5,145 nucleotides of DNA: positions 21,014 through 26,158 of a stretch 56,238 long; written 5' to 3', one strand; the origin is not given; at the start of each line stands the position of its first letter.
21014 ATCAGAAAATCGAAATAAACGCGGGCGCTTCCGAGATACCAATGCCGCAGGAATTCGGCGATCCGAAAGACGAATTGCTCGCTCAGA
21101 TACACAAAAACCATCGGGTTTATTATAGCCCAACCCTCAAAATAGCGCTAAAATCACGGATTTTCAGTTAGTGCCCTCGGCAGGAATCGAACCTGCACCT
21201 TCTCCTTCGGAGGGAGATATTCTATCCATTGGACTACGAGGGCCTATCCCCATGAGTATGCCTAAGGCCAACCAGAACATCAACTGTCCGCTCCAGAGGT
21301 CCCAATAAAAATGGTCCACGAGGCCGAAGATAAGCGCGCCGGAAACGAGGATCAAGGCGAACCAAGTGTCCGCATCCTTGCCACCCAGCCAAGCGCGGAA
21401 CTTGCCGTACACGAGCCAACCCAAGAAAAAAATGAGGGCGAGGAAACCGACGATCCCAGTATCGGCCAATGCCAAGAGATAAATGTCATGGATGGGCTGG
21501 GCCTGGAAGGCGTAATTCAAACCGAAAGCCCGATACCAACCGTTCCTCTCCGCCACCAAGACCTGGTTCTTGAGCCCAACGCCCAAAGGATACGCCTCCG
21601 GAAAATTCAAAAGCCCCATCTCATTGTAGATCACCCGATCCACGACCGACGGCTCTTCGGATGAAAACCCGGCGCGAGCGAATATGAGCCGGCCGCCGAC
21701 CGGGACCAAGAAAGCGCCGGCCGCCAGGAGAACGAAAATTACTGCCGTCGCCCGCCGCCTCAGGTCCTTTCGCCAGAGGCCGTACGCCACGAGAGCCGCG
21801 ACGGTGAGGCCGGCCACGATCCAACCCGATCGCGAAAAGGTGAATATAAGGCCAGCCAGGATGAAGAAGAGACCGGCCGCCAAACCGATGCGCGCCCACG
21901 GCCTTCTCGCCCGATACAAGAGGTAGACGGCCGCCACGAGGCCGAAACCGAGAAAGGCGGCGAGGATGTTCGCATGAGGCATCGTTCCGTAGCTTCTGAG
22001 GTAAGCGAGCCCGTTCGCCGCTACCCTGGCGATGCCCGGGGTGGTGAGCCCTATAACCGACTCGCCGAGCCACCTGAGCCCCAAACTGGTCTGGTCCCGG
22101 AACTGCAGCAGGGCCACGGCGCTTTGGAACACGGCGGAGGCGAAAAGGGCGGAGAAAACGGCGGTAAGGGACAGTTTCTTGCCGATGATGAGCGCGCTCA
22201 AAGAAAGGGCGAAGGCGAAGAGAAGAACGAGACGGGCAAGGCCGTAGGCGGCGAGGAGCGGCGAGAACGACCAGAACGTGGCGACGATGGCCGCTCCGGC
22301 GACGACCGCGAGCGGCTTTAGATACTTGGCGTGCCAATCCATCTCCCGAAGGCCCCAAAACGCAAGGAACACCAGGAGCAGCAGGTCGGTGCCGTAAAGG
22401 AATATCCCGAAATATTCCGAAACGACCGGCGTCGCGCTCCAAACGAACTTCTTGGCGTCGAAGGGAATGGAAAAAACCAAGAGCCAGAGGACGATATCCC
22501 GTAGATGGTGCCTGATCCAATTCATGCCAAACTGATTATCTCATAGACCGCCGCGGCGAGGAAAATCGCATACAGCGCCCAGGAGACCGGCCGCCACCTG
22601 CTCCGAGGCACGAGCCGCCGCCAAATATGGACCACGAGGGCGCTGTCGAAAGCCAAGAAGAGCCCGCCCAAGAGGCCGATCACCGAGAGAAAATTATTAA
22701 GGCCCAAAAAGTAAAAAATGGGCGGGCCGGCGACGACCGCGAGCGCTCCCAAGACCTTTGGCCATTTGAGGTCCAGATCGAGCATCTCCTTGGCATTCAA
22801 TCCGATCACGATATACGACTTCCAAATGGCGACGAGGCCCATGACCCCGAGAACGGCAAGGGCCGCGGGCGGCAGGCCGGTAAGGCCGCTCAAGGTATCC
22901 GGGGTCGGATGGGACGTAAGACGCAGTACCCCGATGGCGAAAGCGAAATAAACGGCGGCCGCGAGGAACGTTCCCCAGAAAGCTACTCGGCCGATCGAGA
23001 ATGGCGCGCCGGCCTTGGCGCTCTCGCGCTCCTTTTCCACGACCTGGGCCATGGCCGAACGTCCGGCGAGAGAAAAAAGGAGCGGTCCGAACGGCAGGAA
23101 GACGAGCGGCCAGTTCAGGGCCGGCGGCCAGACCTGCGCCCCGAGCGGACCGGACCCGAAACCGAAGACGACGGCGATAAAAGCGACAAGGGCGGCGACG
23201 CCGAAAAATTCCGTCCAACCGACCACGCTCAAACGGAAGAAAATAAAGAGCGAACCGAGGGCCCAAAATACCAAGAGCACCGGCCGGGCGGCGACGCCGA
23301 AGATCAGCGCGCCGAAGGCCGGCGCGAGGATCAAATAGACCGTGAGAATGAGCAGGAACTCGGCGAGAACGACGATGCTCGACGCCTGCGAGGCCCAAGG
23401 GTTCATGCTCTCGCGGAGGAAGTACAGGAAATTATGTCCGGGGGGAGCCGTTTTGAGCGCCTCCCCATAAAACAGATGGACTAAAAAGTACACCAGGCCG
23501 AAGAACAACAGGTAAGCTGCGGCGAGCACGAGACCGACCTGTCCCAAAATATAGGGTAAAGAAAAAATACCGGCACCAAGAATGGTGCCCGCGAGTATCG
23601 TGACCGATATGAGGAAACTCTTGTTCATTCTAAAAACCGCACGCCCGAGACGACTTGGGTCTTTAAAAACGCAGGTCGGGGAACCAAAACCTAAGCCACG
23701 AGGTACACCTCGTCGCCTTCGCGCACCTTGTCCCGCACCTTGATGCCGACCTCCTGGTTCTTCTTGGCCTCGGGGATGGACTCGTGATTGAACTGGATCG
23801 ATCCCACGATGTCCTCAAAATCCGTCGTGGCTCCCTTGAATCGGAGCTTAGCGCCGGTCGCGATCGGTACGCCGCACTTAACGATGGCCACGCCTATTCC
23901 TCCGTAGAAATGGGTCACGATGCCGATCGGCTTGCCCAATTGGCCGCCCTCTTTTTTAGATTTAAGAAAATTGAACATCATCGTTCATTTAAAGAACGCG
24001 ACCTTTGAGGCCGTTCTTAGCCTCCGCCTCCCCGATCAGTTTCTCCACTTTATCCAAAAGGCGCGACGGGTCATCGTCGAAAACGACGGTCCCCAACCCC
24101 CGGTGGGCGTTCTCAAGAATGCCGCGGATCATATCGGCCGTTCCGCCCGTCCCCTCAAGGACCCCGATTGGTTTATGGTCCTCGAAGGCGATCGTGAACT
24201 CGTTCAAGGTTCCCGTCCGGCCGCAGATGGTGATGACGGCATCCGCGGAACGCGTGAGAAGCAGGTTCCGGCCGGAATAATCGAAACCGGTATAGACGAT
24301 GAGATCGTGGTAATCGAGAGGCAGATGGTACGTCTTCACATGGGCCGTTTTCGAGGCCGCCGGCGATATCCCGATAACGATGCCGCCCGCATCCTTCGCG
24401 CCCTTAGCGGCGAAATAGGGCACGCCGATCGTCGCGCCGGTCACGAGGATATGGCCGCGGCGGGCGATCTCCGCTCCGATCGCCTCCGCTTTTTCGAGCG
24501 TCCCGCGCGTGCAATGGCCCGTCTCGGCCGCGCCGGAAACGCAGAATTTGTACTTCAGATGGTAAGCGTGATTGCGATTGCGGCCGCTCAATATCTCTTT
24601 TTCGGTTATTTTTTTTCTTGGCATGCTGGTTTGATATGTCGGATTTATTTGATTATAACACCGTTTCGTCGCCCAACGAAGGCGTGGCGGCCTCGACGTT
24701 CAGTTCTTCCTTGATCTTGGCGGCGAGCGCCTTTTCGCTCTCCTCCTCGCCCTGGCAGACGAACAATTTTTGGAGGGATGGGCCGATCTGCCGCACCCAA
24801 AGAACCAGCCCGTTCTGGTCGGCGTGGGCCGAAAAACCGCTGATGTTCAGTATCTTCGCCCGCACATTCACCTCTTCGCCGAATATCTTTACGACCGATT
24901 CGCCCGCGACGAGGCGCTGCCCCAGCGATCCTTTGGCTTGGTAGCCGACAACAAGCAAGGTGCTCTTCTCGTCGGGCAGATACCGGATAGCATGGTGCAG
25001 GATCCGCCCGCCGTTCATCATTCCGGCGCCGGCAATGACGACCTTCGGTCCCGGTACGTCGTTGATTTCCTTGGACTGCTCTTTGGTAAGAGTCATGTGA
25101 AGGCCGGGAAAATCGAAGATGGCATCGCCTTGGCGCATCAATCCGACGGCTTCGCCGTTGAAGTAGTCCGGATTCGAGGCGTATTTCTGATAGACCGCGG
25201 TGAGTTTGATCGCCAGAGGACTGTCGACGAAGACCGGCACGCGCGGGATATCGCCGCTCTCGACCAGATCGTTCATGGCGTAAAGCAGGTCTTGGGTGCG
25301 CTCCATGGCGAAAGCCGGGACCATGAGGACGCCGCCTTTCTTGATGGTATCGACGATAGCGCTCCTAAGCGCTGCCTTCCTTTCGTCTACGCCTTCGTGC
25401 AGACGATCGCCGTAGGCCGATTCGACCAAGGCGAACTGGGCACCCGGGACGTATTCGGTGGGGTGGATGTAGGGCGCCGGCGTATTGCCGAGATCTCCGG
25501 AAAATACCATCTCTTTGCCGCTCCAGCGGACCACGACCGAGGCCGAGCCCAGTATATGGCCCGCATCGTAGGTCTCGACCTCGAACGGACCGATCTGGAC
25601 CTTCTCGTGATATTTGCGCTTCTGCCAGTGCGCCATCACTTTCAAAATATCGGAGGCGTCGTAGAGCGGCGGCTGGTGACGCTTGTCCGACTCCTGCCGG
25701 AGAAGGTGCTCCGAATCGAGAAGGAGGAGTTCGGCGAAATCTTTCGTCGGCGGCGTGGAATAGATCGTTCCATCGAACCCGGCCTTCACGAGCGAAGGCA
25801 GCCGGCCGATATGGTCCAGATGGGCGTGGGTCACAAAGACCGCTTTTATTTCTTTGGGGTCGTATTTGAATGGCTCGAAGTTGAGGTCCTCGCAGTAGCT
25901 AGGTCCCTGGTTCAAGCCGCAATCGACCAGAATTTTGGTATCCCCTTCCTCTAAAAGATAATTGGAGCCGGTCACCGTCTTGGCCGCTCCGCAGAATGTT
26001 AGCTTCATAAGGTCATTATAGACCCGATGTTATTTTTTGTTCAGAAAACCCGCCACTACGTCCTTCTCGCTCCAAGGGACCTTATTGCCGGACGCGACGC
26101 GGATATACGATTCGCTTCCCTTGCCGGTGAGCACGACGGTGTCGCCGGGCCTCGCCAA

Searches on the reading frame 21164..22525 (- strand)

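Call 57: search_protein_families(library=pfam, max_evalue=0.0001, proteins=[window:21164-22525:-])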
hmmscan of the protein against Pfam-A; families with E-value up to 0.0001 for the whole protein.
window:21164-22525:- (453 aa): 1 family
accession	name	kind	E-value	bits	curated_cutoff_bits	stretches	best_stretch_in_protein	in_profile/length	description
PF04932.20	Wzy_C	-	1.8e-12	47.7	31.7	1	218-365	2-149/149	O-Antigen ligase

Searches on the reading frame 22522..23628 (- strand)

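Call 57: search_protein_families(library=pfam, max_evalue=0.0001, proteins=[window:22522-23628:-])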
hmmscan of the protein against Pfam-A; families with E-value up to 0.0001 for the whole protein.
window:22522-23628:- (368 aa): 1 family
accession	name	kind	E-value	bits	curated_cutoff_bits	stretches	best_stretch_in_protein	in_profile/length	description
PF03222.19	Trp_Tyr_perm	-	3.9e-06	26.7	22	1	1-156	1-163/393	Tryptophan/tyrosine permease family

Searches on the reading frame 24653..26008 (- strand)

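Call 57: search_protein_families(library=pfam, max_evalue=0.0001, proteins=[window:24653-26008:-])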
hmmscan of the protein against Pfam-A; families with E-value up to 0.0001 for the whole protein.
window:24653-26008:- (451 aa): 5 families
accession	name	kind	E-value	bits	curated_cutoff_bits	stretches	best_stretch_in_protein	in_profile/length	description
PF10996.14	Beta-Casp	-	9.4e-34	116.9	27.7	1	238-366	1-120/120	Beta-Casp domain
PF00753.33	Lactamase_B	-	2.7e-16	60.5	22.7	1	14-178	6-155/196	Metallo-beta-lactamase superfamily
PF07521.17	RMMBL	-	3.8e-14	52.9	21.6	1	380-443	2-63/63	Zn-dependent metallo-hydrolase RNA specificity domain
PF12706.13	Lactamase_B_2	-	3.4e-11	43.6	27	1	24-202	1-170/200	Beta-lactamase superfamily domain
PF16661.11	Lactamase_B_6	-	3.7e-11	43.2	27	1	18-169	1-158/193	Metallo-beta-lactamase superfamily domain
